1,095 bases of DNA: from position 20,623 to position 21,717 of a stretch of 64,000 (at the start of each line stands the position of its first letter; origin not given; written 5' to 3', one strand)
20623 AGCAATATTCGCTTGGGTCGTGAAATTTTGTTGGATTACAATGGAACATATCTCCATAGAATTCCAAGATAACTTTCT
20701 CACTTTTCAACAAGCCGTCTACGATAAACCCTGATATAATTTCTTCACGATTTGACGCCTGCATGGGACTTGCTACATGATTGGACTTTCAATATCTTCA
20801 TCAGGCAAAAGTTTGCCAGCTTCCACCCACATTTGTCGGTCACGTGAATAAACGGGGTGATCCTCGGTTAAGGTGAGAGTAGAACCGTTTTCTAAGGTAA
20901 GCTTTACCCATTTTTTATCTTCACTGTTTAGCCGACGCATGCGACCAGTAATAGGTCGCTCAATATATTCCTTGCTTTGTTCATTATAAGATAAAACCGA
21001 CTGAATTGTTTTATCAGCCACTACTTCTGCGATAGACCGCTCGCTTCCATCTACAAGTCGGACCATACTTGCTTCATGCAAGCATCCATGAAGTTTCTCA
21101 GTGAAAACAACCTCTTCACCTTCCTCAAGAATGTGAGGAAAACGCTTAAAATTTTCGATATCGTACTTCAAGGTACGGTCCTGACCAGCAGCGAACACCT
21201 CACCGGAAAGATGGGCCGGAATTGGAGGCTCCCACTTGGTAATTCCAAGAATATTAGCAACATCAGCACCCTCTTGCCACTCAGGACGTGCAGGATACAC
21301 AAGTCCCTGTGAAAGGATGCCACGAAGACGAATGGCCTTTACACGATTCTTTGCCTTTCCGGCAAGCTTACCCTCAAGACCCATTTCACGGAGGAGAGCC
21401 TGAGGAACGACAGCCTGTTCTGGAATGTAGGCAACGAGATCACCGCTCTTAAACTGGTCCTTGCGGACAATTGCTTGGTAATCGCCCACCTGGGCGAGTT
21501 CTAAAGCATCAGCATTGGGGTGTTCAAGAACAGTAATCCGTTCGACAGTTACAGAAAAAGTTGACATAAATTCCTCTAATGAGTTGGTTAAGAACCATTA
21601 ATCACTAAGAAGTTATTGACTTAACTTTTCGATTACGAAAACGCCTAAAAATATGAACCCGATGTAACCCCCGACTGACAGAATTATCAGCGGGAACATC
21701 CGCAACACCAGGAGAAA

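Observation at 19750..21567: RNA ligase gene fractured by a split mini-intein, with a free-standing Vsr-like homing endonuclease between the halves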

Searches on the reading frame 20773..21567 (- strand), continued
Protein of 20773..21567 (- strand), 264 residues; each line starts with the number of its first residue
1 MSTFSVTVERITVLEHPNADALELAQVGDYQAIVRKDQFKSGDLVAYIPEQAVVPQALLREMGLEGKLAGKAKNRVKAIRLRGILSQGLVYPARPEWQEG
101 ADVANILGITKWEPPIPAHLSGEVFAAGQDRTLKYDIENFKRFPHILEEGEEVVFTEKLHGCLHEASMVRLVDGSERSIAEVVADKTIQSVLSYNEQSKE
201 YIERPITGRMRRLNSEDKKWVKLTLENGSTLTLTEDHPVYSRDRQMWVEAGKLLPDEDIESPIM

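Call 68: search_protein_families(library=ncbifam, proteins=[L009:3804-4604:+, L066:3921-4700:+], max_evalue=0.01)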
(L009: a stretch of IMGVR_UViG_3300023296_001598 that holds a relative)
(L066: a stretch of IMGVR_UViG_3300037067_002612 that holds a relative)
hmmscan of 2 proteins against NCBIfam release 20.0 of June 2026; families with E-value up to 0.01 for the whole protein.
L009:3804-4604:+ (267 aa): 1 family
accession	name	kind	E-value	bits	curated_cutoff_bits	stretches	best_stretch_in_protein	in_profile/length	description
TIGR00632.1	vsr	subfamily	8.4e-06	26.1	97.85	1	145-249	16-118/119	DNA mismatch endonuclease Vsr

L066:3921-4700:+ (260 aa): 0 families

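Call 69: search_protein_families(library=pfam, proteins=[L009:3804-4604:+, L078:3932-4954:+, L011:3852-4751:+, L066:3921-4700:+], max_evalue=0.01)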
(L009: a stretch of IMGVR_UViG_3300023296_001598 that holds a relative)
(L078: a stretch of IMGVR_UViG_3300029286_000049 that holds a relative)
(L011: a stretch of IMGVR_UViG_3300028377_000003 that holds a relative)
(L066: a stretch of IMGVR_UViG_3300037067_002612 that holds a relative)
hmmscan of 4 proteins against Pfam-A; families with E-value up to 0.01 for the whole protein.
L009:3804-4604:+ (267 aa): 2 families
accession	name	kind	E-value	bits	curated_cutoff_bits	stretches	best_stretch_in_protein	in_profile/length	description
PF04480.18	DUF559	-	0.0015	18.8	20.6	0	225-266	67-108/109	Protein of unknown function (DUF559)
PF18741.7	MTES_1575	-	0.0028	18.1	38.2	1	224-266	54-96/96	REase_MTES_1575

L078:3932-4954:+ (341 aa): 1 family
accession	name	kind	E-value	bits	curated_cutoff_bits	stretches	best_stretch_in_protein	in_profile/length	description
PF18741.7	MTES_1575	-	0.00074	20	38.2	1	287-331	52-96/96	REase_MTES_1575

L011:3852-4751:+ (300 aa): 2 families
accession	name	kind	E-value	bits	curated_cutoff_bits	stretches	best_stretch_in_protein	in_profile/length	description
PF24308.1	DUF7487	-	4.9e-06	27.1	27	1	71-172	20-120/220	Family of unknown function (DUF7487)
PF18024.7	HTH_50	-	0.0027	17.8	27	1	47-82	15-49/50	Helix-turn-helix domain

L066:3921-4700:+ (260 aa): 0 families

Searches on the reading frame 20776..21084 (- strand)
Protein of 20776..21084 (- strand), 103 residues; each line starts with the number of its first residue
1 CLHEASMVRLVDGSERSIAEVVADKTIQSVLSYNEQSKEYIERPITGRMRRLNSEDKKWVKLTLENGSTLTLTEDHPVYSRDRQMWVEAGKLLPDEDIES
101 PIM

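Call 39: search_dna_similar(query=window:20776-21084:-, collection=phages, mode=protein, max_evalue=0.001, max_rows=30)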
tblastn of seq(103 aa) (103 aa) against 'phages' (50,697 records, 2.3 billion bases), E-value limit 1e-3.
Records with a match: 9; places in all: 9; records where one place covers at least 80% of the query: 9.
Best place of each record, by identity: <60% 9.
By first word of the organism name: Salmonella 5; Escherichia 3; Salicola 1.
By host as written in the record: Salmonella enterica 3; Escherichia coli C600 2; Salmonella enterica subsp. enterica serovar Enteritidis PT1 2; Salicola sp. PV4 1; Escherichia coli K-12 1.
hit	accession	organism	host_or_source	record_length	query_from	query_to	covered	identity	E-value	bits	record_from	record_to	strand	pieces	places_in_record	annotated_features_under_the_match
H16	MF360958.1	Salicola phage SCTP-2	Salicola sp. PV4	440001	1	96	93%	31.3%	1e-6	50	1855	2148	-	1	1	4: hypothetical protein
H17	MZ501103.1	Escherichia phage SelmaRatti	Escherichia coli K-12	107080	1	97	94%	28.2%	3e-7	52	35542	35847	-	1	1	intein-containing DNA polymerase precursor | DNA polymerase | intein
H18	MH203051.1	Escherichia phage Gostya9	Escherichia coli C600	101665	1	97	94%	28.2%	5e-7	51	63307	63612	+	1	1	pol: DNA polymerase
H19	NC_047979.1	Escherichia phage Gostya9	Escherichia coli C600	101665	1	97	94%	28.2%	5e-7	51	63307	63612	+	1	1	pol: DNA polymerase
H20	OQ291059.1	Salmonella phage Kenya-K42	Salmonella enterica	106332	1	97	94%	28.2%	1e-6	50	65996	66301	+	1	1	record has no annotation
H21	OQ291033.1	Salmonella phage Kenya-K36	Salmonella enterica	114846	1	97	94%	28.2%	1e-6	50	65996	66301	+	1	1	DNA polymerase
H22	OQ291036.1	Salmonella phage Kenya-K44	Salmonella enterica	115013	1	90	87%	29.7%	2e-6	50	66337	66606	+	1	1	DNA polymerase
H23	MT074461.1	Salmonella phage smaug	Salmonella enterica subsp. enterica ...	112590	1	97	94%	27.2%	3e-6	49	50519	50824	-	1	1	DNA polymerase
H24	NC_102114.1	Salmonella phage smaug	Salmonella enterica subsp. enterica ...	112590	1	97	94%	27.2%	3e-6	49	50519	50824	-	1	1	DNA polymerase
